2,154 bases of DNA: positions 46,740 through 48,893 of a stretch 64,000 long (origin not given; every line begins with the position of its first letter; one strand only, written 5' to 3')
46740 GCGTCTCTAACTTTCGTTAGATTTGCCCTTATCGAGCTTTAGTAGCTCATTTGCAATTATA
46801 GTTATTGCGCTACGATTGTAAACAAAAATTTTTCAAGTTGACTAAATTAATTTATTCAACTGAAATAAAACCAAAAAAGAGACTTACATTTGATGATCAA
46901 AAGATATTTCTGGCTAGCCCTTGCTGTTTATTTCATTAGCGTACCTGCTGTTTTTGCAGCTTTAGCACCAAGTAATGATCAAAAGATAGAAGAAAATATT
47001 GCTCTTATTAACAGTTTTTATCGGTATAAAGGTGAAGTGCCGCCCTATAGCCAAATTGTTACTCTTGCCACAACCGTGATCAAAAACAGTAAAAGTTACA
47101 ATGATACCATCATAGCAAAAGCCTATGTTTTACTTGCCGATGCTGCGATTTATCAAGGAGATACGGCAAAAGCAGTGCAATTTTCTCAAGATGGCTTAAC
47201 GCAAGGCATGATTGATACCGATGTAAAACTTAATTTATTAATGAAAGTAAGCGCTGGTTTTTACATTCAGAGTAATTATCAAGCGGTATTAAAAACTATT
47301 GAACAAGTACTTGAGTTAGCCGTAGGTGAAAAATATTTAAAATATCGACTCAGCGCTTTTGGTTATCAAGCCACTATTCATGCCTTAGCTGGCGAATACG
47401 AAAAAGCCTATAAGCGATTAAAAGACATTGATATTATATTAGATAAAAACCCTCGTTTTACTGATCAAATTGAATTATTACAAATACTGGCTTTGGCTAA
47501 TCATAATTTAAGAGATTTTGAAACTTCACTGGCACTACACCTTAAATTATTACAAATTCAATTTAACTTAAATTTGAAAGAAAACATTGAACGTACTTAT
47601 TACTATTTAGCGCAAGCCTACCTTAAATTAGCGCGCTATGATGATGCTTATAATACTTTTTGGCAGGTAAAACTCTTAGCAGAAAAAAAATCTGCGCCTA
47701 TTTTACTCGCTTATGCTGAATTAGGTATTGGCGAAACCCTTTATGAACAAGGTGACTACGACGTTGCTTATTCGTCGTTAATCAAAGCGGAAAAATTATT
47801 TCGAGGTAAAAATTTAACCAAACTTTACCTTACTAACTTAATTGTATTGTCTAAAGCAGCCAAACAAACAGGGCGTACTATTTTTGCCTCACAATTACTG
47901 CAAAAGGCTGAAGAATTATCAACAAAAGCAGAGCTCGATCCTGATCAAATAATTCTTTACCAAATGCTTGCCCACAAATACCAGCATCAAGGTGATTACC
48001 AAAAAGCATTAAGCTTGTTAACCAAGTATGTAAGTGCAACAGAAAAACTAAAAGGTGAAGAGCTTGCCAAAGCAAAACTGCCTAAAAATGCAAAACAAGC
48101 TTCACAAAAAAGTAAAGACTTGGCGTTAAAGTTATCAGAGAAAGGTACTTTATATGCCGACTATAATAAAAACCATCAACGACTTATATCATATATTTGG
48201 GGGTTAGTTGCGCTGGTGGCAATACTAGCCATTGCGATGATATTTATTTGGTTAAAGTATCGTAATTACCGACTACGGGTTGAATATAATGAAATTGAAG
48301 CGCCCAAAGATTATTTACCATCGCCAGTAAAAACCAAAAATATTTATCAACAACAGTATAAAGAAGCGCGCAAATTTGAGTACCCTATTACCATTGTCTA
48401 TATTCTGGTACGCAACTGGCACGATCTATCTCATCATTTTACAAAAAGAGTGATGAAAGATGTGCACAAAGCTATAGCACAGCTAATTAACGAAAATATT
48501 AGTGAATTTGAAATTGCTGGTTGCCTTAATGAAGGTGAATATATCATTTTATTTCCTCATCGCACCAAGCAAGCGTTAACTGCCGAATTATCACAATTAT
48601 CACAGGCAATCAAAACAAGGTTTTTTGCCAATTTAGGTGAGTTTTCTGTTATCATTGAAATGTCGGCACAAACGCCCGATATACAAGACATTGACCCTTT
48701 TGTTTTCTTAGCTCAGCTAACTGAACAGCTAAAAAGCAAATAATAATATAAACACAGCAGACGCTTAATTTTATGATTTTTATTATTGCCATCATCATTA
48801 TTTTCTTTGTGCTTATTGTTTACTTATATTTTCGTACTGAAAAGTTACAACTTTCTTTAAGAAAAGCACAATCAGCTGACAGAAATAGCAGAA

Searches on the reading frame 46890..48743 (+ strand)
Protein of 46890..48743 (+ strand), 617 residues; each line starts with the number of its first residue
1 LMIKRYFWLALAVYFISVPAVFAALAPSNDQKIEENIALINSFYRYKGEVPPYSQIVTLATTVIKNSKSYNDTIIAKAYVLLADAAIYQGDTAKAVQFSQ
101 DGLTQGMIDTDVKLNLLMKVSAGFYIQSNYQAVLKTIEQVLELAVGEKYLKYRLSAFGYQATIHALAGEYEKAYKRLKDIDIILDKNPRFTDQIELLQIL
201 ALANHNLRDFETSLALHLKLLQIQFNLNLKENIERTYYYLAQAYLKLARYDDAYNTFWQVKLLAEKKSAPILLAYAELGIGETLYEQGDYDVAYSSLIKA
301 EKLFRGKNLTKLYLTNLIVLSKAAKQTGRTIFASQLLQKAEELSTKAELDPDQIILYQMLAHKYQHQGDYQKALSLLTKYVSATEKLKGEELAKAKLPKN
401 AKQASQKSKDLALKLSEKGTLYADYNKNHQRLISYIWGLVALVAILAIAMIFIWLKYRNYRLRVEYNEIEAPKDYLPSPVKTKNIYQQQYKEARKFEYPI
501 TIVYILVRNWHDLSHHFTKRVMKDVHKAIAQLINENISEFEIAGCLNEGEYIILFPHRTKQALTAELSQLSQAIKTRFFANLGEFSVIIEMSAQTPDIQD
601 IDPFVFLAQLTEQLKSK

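Call 8: search_protein_families(library=pfam, proteins=[window:46890-48743:+])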
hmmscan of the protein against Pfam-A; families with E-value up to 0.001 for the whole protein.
window:46890-48743:+ (617 aa): 8 families
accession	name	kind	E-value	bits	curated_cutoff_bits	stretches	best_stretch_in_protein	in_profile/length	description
PF13424.12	TPR_12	-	3e-13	50.2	30.1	2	326-384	15-75/77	Tetratricopeptide repeat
PF17874.7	TPR_MalT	-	1e-07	32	45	1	199-384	45-232/336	MalT-like TPR region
PF13176.12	TPR_7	-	4.2e-05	23.8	27.9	0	358-379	3-24/36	Tetratricopeptide repeat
PF07719.23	TPR_2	-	8.2e-05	22.9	27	0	357-379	4-26/34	Tetratricopeptide repeat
PF14559.12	TPR_19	-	0.00016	22.4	25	0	337-383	7-54/68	Tetratricopeptide repeat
PF12895.13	ANAPC3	-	0.00022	21.9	27.2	0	236-299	25-81/82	Anaphase-promoting complex, cyclosome, subunit 3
PF13431.12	TPR_17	-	0.00026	21.5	24.4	0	348-374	7-33/34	Tetratricopeptide repeat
PF13428.12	TPR_14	-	0.00032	21.5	23.5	0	235-278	2-44/44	Tetratricopeptide repeat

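Call 12: find_encoding_contigs(protein=window:46890-48743:+, flank=6000, max_places=6)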
Protein window:46890-48743:+ (617 aa): no gene with exactly this product is on record in the collection.

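Call 13: find_homologous_proteins(query=window:46893-48743:+, max_evalue=1e-10)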
Query window:46893-48743:+ (616 aa): 13 proteins with E <= 1e-10 among 8000 candidates.
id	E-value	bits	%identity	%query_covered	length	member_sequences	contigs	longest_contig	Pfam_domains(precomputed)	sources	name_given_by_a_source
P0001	0.0e+0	1334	100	100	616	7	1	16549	PF14559.13,PF17874.8,PF13424.13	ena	-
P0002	0.0e+0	1116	83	100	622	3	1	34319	PF14559.13,PF17874.8,PF00515.35,PF13424.13,PF07719.24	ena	-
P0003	4.7e-239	813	64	95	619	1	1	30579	PF13424.13,PF13428.13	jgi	jgi:GGDEF domain-containing protein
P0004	7.0e-188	644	50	100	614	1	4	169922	PF17874.8,PF13424.13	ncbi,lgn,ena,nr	ncbi:MAG: hypothetical protein COB35_11165 [Gammaproteobacteria bacterium]|nr:MAG: hypothetical prot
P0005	9.2e-188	644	50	99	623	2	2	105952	PF13424.13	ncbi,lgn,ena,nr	ncbi:MAG: hypothetical protein JKX78_09900 [Alteromonadaceae bacterium]|nr:hypothetical protein [Alt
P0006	1.4e-186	640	50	99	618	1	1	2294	PF13424.13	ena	-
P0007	3.3e-179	615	50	99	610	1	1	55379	PF13424.13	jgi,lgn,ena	-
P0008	1.9e-178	613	48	99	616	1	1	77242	PF13424.13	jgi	jgi:tetratricopeptide (TPR) repeat protein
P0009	6.7e-174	598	49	98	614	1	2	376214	PF13424.13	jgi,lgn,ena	-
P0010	1.1e-173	597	49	95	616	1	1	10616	PF13424.13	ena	-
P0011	1.1e-170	587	47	100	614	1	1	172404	PF13424.13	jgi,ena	-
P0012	3.4e-145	503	41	99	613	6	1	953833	PF13181.13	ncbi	ncbi:hypothetical protein [Thalassotalea montiporae]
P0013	1.3e-129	452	55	66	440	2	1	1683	PF17874.8,PF13424.13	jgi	-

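Call 14: find_encoding_contigs(protein=P0002, flank=8000, max_places=2)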
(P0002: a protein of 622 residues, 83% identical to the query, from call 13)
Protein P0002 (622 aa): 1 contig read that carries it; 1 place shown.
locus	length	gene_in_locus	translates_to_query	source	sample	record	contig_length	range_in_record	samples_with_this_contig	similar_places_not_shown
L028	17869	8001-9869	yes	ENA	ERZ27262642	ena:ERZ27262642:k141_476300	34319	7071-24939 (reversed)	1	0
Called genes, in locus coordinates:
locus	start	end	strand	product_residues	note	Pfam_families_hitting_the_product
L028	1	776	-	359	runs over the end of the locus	PF11104:PilM_2, PF14450:FtsA (weak)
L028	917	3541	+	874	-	PF00912:Transgly, PF17092:PCB_OB, PF00905:Transpeptidase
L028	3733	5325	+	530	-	PF00990:GGDEF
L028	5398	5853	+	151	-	PF04463:2-thiour_desulf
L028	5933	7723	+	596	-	PF05960:DUF885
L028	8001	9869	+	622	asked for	PF17874:TPR_MalT (faint), PF13424:TPR_12 (faint), PF14559:TPR_19 (faint), PF00515:TPR_1 (faint), PF07719:TPR_2 (faint)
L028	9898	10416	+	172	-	-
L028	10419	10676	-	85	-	-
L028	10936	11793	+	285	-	PF02551:Acyl_CoA_thio (weak), PF13622:4HBT_3, PF20789:4HBT_3C, PF02551:Acyl_CoA_thio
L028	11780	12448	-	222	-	PF06293:Kdo, PF01636:APH (faint), PF01163:RIO1, PF19974:TCAD9 (weak), PF00069:Pkinase (weak)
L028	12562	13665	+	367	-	PF01075:Glyco_transf_9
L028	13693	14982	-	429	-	PF04413:Glycos_transf_N, PF00534:Glycos_transf_1 (faint)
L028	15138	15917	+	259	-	PF12146:Hydrolase_4 (weak)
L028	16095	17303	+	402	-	PF00155:Aminotran_1_2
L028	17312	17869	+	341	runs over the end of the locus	PF08240:ADH_N, PF16912:Glu_dehyd_C, PF00107:ADH_zinc_N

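Call 15: find_encoding_contigs(protein=P0003, flank=8000, max_places=2)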
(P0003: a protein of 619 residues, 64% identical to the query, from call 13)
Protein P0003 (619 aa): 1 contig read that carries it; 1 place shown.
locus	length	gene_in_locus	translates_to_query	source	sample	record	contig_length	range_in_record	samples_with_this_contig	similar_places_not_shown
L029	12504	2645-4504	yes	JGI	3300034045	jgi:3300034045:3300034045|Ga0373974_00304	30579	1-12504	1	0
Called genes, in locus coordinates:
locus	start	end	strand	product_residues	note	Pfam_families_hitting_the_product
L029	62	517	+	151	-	PF04463:2-thiour_desulf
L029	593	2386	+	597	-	PF05960:DUF885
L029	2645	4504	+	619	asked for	PF13424:TPR_12 (faint), PF13428:TPR_14 (faint)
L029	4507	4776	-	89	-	-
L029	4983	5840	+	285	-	PF02551:Acyl_CoA_thio, PF13622:4HBT_3, PF20789:4HBT_3C, PF02551:Acyl_CoA_thio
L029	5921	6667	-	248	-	PF06293:Kdo, PF01636:APH (faint), PF01163:RIO1, PF00069:Pkinase, PF19974:TCAD9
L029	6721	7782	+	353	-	PF01075:Glyco_transf_9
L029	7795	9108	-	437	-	PF04413:Glycos_transf_N, PF00534:Glycos_transf_1 (faint)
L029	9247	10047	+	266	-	PF12146:Hydrolase_4 (weak)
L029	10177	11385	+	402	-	PF00155:Aminotran_1_2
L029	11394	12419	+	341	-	PF08240:ADH_N, PF16912:Glu_dehyd_C, PF00107:ADH_zinc_N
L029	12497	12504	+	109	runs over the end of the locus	PF00581:Rhodanese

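Call 16: find_encoding_contigs(protein=P0004, flank=8000, max_places=2)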
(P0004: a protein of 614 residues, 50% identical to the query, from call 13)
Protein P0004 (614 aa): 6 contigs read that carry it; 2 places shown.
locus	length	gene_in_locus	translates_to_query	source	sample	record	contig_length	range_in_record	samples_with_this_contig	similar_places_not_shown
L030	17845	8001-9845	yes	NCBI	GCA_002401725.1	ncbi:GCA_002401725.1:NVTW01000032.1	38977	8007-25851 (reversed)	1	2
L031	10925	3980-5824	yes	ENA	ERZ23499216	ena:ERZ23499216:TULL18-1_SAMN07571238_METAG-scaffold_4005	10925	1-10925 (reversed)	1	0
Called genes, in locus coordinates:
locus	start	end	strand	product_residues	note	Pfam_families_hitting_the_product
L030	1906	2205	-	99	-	PF13442:Cytochrome_CBB3 (weak), PF00034:Cytochrom_C (weak)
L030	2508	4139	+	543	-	PF00990:GGDEF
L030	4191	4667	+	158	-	PF04463:2-thiour_desulf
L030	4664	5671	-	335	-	PF00990:GGDEF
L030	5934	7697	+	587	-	PF05960:DUF885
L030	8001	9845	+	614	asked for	PF13424:TPR_12 (faint), PF17874:TPR_MalT (faint)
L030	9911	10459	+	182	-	-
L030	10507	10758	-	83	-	-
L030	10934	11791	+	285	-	PF13622:4HBT_3, PF20789:4HBT_3C, PF02551:Acyl_CoA_thio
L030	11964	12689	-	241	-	PF06293:Kdo, PF01636:APH (faint), PF01163:RIO1, PF19974:TCAD9, PF00069:Pkinase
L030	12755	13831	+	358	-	PF01075:Glyco_transf_9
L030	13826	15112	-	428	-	PF04413:Glycos_transf_N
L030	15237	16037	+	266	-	PF12146:Hydrolase_4 (faint)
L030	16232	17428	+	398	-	PF00155:Aminotran_1_2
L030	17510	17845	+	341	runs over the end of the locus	PF08240:ADH_N, PF16912:Glu_dehyd_C, PF00107:ADH_zinc_N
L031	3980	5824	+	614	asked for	PF13424:TPR_12 (faint), PF17874:TPR_MalT (faint)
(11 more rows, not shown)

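Call 17: find_encoding_contigs(protein=P0005, flank=8000, max_places=2)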
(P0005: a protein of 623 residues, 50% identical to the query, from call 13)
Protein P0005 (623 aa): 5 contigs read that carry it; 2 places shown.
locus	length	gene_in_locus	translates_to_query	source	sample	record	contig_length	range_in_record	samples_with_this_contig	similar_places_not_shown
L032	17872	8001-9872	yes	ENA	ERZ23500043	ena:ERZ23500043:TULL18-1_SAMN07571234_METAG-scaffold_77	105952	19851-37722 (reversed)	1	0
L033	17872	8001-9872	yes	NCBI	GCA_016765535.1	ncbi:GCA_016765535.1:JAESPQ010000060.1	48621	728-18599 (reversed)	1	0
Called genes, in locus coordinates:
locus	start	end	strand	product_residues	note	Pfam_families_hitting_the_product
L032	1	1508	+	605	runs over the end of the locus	PF00270:DEAD, PF00271:Helicase_C, PF16124:RecQ_Zn_bind, PF09382:RQC, PF00570:HRDC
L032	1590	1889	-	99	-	PF13442:Cytochrome_CBB3 (weak), PF00034:Cytochrom_C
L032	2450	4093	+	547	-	PF00990:GGDEF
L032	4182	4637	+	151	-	PF04463:2-thiour_desulf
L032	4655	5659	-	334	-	PF00990:GGDEF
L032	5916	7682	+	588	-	PF05960:DUF885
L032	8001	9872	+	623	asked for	PF13424:TPR_12 (faint)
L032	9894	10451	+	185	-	-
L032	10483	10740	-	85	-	-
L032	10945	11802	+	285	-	PF02551:Acyl_CoA_thio, PF13622:4HBT_3, PF20789:4HBT_3C, PF02551:Acyl_CoA_thio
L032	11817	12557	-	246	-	PF06293:Kdo, PF01636:APH (faint), PF01163:RIO1, PF00069:Pkinase (weak), PF19974:TCAD9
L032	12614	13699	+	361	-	PF01075:Glyco_transf_9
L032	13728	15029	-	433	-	PF04413:Glycos_transf_N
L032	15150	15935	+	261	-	PF00561:Abhydrolase_1 (weak)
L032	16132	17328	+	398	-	PF00155:Aminotran_1_2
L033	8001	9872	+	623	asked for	PF13424:TPR_12 (faint)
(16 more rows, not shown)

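Call 18: find_encoding_contigs(protein=P0007, flank=8000, max_places=1)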
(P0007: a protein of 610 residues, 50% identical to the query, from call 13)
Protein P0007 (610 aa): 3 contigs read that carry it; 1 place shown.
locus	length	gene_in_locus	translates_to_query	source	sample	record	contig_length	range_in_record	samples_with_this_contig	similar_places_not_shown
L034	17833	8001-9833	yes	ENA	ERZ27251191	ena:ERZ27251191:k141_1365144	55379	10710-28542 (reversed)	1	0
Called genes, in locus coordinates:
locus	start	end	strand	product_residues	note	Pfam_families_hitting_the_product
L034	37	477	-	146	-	PF03061:4HBT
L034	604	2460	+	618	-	PF04851:ResIII (faint), PF00270:DEAD, PF00271:Helicase_C, PF16124:RecQ_Zn_bind, PF09382:RQC, PF00570:HRDC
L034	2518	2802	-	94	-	PF13442:Cytochrome_CBB3, PF00034:Cytochrom_C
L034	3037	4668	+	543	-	PF00990:GGDEF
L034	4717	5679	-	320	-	PF00990:GGDEF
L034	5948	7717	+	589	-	PF05960:DUF885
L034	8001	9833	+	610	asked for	PF13424:TPR_12 (faint)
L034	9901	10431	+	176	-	-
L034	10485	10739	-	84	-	-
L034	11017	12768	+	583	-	PF00849:PseudoU_synth_2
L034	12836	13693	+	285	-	PF13622:4HBT_3, PF02551:Acyl_CoA_thio (weak), PF20789:4HBT_3C, PF02551:Acyl_CoA_thio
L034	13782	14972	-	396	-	PF00155:Aminotran_1_2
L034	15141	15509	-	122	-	-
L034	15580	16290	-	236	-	PF04286:DUF445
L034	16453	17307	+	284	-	PF00160:Pro_isomerase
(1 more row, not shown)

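Call 19: find_encoding_contigs(protein=P0008, flank=8000, max_places=1)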
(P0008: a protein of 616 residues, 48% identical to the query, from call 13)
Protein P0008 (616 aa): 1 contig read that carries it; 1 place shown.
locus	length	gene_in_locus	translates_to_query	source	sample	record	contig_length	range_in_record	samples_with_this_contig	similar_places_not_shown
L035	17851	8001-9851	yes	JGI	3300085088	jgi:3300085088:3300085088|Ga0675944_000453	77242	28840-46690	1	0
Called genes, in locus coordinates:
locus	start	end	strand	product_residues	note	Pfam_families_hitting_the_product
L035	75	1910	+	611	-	PF00270:DEAD, PF00271:Helicase_C, PF16124:RecQ_Zn_bind, PF09382:RQC, PF00570:HRDC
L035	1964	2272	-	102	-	PF13442:Cytochrome_CBB3 (weak), PF00034:Cytochrom_C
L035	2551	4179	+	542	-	PF00990:GGDEF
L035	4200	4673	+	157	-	PF04463:2-thiour_desulf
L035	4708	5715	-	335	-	PF00990:GGDEF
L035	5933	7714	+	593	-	PF05960:DUF885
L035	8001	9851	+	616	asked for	PF13424:TPR_12 (faint)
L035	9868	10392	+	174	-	-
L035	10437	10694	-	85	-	-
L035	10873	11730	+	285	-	PF02551:Acyl_CoA_thio (weak), PF13622:4HBT_3, PF20789:4HBT_3C, PF02551:Acyl_CoA_thio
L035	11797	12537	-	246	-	PF06293:Kdo, PF01636:APH (faint), PF01163:RIO1, PF00069:Pkinase, PF19974:TCAD9 (weak)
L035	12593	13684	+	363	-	PF01075:Glyco_transf_9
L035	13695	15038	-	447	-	PF04413:Glycos_transf_N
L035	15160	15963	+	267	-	PF12146:Hydrolase_4 (weak), PF00561:Abhydrolase_1 (weak)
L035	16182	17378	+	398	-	PF00155:Aminotran_1_2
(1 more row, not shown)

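Call 20: find_encoding_contigs(protein=P0009, flank=8000, max_places=1)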
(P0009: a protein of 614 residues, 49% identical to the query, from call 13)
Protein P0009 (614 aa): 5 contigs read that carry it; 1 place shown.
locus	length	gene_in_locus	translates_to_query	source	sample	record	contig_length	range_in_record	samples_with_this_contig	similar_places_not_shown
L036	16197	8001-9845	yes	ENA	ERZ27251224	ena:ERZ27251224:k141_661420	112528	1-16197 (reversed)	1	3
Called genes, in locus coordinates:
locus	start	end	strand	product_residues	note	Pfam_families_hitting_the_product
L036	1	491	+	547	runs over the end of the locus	PF00990:GGDEF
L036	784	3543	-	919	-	PF07719:TPR_2 (faint), PF12895:ANAPC3 (faint), PF13181:TPR_8 (faint), PF13428:TPR_14 (faint), PF14559:TPR_19 (weak), PF14559:TPR_19 (weak), PF25058:ARM_TT21 (weak), PF23914:TPR_CcmH_CycH (weak), +16 more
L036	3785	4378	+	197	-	PF07589:PEP_exosort_dom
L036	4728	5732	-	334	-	PF00990:GGDEF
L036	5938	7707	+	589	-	PF05960:DUF885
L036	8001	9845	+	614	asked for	PF13424:TPR_12 (faint)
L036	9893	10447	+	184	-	-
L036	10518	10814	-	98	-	-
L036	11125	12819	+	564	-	PF00849:PseudoU_synth_2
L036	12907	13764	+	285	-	PF02551:Acyl_CoA_thio, PF13622:4HBT_3, PF20789:4HBT_3C, PF02551:Acyl_CoA_thio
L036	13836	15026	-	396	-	PF00155:Aminotran_1_2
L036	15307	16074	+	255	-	PF00990:GGDEF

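Call 21: find_encoding_contigs(protein=P0011, flank=8000, max_places=1)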
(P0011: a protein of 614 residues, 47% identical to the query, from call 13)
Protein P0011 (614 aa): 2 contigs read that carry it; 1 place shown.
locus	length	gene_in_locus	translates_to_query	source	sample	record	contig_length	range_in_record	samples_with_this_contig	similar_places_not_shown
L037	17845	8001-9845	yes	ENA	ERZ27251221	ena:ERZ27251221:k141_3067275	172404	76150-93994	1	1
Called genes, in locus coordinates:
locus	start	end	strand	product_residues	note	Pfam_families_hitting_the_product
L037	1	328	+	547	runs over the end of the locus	PF00990:GGDEF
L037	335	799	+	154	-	PF04463:2-thiour_desulf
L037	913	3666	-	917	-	PF07719:TPR_2 (faint), PF12895:ANAPC3 (faint), PF13181:TPR_8 (faint), PF13428:TPR_14 (faint), PF13431:TPR_17 (faint), PF13432:TPR_16 (faint), PF20225:DUF6584 (faint), PF14559:TPR_19 (weak), +12 more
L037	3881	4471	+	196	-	PF07589:PEP_exosort_dom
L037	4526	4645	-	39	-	-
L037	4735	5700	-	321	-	PF00990:GGDEF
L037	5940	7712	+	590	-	PF05960:DUF885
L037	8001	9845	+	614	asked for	PF13424:TPR_12 (faint)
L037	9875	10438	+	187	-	-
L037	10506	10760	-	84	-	-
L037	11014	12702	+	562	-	PF00849:PseudoU_synth_2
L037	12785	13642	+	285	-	PF02551:Acyl_CoA_thio (weak), PF13622:4HBT_3, PF20789:4HBT_3C, PF02551:Acyl_CoA_thio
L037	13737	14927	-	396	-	PF00155:Aminotran_1_2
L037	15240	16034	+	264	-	PF00990:GGDEF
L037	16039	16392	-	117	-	-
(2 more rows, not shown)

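Call 22: find_encoding_contigs(protein=P0012, flank=8000, max_places=1)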
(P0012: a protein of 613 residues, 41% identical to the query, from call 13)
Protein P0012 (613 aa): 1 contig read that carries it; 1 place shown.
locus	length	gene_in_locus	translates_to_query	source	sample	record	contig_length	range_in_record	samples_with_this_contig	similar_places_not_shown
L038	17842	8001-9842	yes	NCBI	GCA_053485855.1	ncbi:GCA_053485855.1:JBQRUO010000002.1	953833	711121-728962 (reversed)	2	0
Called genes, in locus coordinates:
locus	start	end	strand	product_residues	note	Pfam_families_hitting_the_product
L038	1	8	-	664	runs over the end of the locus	PF13667:ThiC-associated, PF01964:ThiC_Rad_SAM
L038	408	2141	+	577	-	PF01433:Peptidase_M1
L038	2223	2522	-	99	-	PF13442:Cytochrome_CBB3 (weak), PF00034:Cytochrom_C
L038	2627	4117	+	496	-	PF02696:SelO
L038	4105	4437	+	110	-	PF12305:DUF3630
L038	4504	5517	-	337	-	PF00990:GGDEF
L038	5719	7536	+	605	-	PF05960:DUF885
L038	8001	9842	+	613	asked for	PF13181:TPR_8 (faint)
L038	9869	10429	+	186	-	-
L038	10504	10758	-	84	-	-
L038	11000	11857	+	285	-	PF13622:4HBT_3, PF20789:4HBT_3C, PF02551:Acyl_CoA_thio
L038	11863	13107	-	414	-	PF00924:MS_channel_2nd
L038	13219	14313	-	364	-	PF01553:Acyltransferase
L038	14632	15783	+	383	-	PF00696:AA_kinase, PF01472:PUA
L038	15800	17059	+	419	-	PF00171:Aldedh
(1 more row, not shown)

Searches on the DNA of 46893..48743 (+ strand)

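Call 23: search_rna_families(sources=[L028, L029, L030, L032, L034, L035], threshold=gathering)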
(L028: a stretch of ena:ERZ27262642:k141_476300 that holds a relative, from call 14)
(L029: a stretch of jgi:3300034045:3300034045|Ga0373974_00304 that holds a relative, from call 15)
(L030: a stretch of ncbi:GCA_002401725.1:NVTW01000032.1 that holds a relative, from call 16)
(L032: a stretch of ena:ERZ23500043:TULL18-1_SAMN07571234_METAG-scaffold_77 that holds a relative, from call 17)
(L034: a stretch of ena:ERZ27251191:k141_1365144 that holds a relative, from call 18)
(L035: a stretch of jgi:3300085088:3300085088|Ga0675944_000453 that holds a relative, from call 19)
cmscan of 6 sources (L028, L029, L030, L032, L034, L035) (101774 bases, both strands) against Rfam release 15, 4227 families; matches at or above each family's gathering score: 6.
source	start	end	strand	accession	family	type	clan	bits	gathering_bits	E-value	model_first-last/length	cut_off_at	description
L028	7808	7890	-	RF01051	c-di-GMP-I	Cis-reg; riboswitch;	CL00126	83.9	35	7.2e-15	1-87/87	no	c-di-GMP-I riboswitch aptamer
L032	7798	7880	-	RF01051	c-di-GMP-I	Cis-reg; riboswitch;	CL00126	83.2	35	1.1e-14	1-87/87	no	c-di-GMP-I riboswitch aptamer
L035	7799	7881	-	RF01051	c-di-GMP-I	Cis-reg; riboswitch;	CL00126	81.9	35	2.3e-14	1-87/87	no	c-di-GMP-I riboswitch aptamer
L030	7812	7894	-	RF01051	c-di-GMP-I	Cis-reg; riboswitch;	CL00126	81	35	3.7e-14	1-87/87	no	c-di-GMP-I riboswitch aptamer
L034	7803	7885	-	RF01051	c-di-GMP-I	Cis-reg; riboswitch;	CL00126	79.6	35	8e-14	1-87/87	no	c-di-GMP-I riboswitch aptamer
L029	2428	2510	-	RF01051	c-di-GMP-I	Cis-reg; riboswitch;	CL00126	78.8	35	1.3e-13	1-87/87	no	c-di-GMP-I riboswitch aptamer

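Call 24: search_rna_families(sources=[L036, L037, L038, L031, L033], threshold=gathering)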
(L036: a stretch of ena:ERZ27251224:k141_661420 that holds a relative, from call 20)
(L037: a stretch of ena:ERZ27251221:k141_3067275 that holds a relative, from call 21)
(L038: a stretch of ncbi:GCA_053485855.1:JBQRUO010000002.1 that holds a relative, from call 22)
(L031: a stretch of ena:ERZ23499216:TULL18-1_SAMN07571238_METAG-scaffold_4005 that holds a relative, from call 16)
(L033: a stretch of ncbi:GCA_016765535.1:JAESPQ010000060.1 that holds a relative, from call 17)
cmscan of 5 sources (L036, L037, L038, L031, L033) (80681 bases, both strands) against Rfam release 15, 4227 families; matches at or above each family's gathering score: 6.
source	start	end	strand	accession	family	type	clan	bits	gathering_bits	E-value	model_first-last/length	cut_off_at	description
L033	7798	7880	-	RF01051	c-di-GMP-I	Cis-reg; riboswitch;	CL00126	83.2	35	8.5e-15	1-87/87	no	c-di-GMP-I riboswitch aptamer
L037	7801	7883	-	RF01051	c-di-GMP-I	Cis-reg; riboswitch;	CL00126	82.6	35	1.2e-14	1-87/87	no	c-di-GMP-I riboswitch aptamer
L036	7801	7883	-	RF01051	c-di-GMP-I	Cis-reg; riboswitch;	CL00126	82.1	35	1.6e-14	1-87/87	no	c-di-GMP-I riboswitch aptamer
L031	3791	3873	-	RF01051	c-di-GMP-I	Cis-reg; riboswitch;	CL00126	81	35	2.9e-14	1-87/87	no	c-di-GMP-I riboswitch aptamer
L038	7770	7852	-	RF01051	c-di-GMP-I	Cis-reg; riboswitch;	CL00126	80.1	35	4.9e-14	1-87/87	no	c-di-GMP-I riboswitch aptamer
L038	133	231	-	RF00059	TPP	Cis-reg; riboswitch;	-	68.2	54.3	3.4e-11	1-105/105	no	TPP riboswitch aptamer (THI element)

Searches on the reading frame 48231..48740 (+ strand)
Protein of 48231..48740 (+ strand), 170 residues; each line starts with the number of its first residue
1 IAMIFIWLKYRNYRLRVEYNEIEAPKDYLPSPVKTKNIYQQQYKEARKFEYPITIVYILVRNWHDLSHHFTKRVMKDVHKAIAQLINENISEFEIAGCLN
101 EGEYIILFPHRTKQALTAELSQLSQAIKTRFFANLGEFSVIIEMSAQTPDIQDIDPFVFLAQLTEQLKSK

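Call 60: search_protein_families(library=pfam, proteins=[window:48231-48740:+], max_evalue=10)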
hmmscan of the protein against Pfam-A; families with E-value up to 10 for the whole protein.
window:48231-48740:+ (170 aa): 1 family
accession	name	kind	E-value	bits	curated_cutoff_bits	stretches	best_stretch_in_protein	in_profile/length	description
PF00990.26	GGDEF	-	0.0013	18.9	23.8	1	37-134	17-117/161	Diguanylate cyclase, GGDEF domain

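Call 61: search_solved_structures(query=window:48231-48740:+, max_evalue=1)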
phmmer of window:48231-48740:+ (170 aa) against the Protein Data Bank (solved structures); distinct sequences matched with E-value up to 1: 7.
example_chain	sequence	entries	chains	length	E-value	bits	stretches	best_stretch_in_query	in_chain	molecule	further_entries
7luf_A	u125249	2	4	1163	0.19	14.9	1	107-165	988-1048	DNA polymerase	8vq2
2gv9_A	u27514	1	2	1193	0.2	14.9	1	107-165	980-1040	DNA polymerase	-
8exx_A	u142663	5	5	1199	0.2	14.8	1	107-165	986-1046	DNA polymerase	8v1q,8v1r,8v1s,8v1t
8oj6_A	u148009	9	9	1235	0.21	14.8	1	107-165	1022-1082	DNA polymerase catalytic subunit | DNA polymerase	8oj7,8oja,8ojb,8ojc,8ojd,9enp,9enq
9yc9_E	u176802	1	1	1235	0.21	14.8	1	107-165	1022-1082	UL30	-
3o2r_A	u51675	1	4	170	0.22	14.7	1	40-125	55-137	Ribonuclease III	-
3n3w_A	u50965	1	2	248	0.32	14.2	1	50-127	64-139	Ribonuclease III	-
